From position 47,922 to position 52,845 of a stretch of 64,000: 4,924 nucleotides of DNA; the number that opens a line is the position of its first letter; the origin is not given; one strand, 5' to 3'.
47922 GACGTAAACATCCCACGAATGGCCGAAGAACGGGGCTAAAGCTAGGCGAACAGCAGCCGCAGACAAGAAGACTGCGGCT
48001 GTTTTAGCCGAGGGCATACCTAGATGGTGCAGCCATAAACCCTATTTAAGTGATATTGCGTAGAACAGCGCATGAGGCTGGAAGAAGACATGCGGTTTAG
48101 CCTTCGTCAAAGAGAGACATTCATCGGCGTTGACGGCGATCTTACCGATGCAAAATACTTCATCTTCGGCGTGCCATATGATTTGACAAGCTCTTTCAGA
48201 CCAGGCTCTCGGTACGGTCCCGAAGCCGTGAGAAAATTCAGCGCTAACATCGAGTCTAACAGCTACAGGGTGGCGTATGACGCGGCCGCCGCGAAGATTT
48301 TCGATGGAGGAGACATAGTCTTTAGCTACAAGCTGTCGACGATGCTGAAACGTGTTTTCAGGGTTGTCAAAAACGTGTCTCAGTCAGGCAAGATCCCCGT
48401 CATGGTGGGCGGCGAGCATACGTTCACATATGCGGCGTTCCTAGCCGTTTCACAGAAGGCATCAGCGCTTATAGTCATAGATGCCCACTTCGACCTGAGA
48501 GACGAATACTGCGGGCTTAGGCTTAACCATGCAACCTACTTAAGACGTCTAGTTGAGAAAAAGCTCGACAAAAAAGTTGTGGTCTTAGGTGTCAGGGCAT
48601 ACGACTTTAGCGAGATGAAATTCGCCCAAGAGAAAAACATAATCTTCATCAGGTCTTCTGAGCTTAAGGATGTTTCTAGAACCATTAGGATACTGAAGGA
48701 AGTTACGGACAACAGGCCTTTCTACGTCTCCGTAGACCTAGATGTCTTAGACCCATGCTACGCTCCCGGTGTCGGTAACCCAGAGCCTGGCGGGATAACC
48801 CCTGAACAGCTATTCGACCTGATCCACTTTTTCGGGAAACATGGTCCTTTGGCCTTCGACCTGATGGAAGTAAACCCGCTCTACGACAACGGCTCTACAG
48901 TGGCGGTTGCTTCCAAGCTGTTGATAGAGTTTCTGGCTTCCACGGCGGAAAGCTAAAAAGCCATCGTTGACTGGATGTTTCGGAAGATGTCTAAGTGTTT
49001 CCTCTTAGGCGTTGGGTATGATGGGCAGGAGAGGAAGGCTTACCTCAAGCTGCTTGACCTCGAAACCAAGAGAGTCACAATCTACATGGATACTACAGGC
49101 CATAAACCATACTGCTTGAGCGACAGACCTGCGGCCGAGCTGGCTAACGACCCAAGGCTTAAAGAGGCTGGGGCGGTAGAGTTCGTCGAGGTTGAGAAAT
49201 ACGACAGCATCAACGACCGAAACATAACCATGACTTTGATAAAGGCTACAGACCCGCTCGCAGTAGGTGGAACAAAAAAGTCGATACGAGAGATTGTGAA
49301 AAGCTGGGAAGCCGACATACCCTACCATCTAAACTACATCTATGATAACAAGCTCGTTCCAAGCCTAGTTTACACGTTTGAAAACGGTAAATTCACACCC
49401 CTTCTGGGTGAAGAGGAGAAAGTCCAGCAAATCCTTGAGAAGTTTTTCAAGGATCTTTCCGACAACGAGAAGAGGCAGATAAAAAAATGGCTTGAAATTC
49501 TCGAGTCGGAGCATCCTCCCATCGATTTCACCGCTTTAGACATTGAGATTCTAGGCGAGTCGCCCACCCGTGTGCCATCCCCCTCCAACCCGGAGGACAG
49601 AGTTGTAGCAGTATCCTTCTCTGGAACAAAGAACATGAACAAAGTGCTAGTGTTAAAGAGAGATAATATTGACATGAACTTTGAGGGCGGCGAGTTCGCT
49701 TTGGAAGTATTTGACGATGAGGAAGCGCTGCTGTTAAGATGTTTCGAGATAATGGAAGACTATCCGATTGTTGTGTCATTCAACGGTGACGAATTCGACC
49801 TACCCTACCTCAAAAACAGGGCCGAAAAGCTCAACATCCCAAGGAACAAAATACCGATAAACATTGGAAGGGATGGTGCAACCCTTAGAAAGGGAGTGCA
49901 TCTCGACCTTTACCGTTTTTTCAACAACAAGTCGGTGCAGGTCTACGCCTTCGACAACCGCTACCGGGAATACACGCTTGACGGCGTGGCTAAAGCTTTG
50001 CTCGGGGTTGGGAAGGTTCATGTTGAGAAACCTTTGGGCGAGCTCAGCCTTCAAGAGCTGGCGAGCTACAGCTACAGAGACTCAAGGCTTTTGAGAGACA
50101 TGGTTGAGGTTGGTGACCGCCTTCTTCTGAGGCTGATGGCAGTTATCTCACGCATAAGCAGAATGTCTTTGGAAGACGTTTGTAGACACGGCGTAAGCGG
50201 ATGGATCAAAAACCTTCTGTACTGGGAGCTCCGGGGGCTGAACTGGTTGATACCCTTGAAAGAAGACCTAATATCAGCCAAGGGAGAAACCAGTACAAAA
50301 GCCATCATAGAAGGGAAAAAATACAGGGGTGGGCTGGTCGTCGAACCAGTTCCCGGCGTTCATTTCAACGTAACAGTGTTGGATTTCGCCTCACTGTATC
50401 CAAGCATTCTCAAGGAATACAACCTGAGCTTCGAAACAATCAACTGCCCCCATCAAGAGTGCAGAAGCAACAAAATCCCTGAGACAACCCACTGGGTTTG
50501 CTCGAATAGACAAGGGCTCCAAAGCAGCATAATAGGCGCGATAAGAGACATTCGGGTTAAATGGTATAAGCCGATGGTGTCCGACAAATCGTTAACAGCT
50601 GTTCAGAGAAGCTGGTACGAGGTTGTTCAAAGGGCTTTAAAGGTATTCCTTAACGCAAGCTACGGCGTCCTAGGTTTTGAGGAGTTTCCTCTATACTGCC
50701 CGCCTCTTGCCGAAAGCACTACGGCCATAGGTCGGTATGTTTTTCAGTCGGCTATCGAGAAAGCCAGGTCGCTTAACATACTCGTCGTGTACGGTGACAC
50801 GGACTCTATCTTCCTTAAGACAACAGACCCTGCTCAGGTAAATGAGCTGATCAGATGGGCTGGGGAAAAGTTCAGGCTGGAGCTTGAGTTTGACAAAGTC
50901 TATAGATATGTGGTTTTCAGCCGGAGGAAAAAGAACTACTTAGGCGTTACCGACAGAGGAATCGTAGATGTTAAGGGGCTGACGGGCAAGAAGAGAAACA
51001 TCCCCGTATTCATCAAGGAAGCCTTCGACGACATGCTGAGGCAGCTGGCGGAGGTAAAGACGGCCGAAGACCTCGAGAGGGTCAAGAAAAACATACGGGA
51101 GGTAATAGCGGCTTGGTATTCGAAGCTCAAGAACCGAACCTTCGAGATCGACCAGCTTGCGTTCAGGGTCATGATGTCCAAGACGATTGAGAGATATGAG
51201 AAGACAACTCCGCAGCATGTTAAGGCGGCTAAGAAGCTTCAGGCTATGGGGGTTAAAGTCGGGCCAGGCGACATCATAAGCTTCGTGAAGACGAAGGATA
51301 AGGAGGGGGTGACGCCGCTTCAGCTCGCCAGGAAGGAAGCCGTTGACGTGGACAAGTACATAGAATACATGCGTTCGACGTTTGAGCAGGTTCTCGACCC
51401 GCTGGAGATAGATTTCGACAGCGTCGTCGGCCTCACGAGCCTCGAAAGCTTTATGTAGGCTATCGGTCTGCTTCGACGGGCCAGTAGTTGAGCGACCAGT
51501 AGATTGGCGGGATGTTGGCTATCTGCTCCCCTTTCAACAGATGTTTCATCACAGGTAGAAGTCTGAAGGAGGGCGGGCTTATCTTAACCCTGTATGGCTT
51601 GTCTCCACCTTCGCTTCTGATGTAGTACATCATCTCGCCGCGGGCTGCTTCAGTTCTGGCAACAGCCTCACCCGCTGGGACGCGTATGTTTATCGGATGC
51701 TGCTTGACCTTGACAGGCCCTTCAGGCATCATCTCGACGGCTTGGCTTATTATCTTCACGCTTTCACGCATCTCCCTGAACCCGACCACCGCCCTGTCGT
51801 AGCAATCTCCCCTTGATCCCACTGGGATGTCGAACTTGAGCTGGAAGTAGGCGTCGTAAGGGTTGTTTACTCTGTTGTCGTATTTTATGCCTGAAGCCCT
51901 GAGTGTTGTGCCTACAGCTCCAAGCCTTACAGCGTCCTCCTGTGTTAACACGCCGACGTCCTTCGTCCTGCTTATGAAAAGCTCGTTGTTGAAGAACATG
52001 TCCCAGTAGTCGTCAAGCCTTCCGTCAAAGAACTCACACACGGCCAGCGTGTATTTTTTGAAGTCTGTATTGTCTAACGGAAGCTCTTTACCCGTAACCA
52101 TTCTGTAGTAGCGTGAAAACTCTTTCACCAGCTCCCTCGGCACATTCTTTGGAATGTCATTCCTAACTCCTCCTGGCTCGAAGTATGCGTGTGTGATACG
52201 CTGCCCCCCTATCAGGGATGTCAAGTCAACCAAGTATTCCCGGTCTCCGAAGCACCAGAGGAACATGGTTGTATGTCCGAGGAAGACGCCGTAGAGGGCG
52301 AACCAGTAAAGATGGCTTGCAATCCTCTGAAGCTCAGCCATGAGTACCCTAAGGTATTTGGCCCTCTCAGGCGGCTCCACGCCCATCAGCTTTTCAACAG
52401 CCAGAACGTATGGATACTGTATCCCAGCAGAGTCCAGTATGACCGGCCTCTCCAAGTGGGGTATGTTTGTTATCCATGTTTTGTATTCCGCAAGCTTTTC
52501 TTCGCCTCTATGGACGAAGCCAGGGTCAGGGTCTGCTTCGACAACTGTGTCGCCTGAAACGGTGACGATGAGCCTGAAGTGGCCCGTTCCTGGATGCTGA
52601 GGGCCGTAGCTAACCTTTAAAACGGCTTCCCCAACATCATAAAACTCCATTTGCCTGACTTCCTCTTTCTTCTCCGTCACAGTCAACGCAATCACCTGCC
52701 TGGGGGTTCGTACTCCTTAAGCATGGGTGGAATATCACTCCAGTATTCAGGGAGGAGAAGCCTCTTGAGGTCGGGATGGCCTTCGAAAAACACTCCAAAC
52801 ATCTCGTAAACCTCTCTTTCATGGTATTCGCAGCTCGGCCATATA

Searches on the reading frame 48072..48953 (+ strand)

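Call 43: search_protein_families(library=pfam, proteins=[window:48072-48953:+], max_evalue=0.0001)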
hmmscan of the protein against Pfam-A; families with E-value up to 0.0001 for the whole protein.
window:48072-48953:+ (294 aa): 1 family
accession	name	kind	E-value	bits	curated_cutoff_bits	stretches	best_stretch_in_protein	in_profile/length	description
PF00491.26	Arginase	-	2.7e-70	237.5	22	1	28-287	2-277/280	Arginase family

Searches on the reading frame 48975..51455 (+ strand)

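Call 43: search_protein_families(library=pfam, proteins=[window:48975-51455:+], max_evalue=0.0001)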
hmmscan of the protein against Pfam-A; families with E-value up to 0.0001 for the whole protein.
window:48975-51455:+ (827 aa): 4 families
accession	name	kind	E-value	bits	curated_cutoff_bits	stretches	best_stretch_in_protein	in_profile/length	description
PF00136.26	DNA_pol_B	-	1.1e-54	186.4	23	1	440-794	41-429/453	DNA polymerase family B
PF03104.25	DNA_pol_B_exo1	-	4.2e-23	82.4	23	1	109-320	2-232/242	DNA polymerase family B, exonuclease domain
PF13482.12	RNase_H_2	-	5.5e-08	33.4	22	1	248-343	42-114/165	RNase_H superfamily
PF10108.15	DNA_pol_B_exo2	-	2.5e-05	24.5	24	1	246-289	34-78/213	Predicted 3'-5' exonuclease related to the exonuclease domain of PolB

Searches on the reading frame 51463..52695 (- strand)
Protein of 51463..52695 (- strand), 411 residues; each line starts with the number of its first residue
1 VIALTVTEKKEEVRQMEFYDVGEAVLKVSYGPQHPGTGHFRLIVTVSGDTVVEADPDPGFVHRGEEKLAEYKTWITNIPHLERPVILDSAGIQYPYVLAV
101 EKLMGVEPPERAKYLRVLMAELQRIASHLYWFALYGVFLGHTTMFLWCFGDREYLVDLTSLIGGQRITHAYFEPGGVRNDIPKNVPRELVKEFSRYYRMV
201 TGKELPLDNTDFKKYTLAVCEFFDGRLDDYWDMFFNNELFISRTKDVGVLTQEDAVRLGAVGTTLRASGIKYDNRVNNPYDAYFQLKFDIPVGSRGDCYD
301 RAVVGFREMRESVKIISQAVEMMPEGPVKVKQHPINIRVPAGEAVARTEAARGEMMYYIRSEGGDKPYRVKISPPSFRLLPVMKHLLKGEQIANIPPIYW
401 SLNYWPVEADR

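Call 43: search_protein_families(library=pfam, proteins=[window:51463-52695:-], max_evalue=0.0001)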
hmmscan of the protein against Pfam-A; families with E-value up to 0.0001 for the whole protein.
window:51463-52695:- (411 aa): 1 family
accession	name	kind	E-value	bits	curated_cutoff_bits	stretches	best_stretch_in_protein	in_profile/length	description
PF00346.24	Complex1_49kDa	-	9.7e-78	261.4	24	3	211-335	47-171/271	Respiratory-chain NADH dehydrogenase, 49 Kd subunit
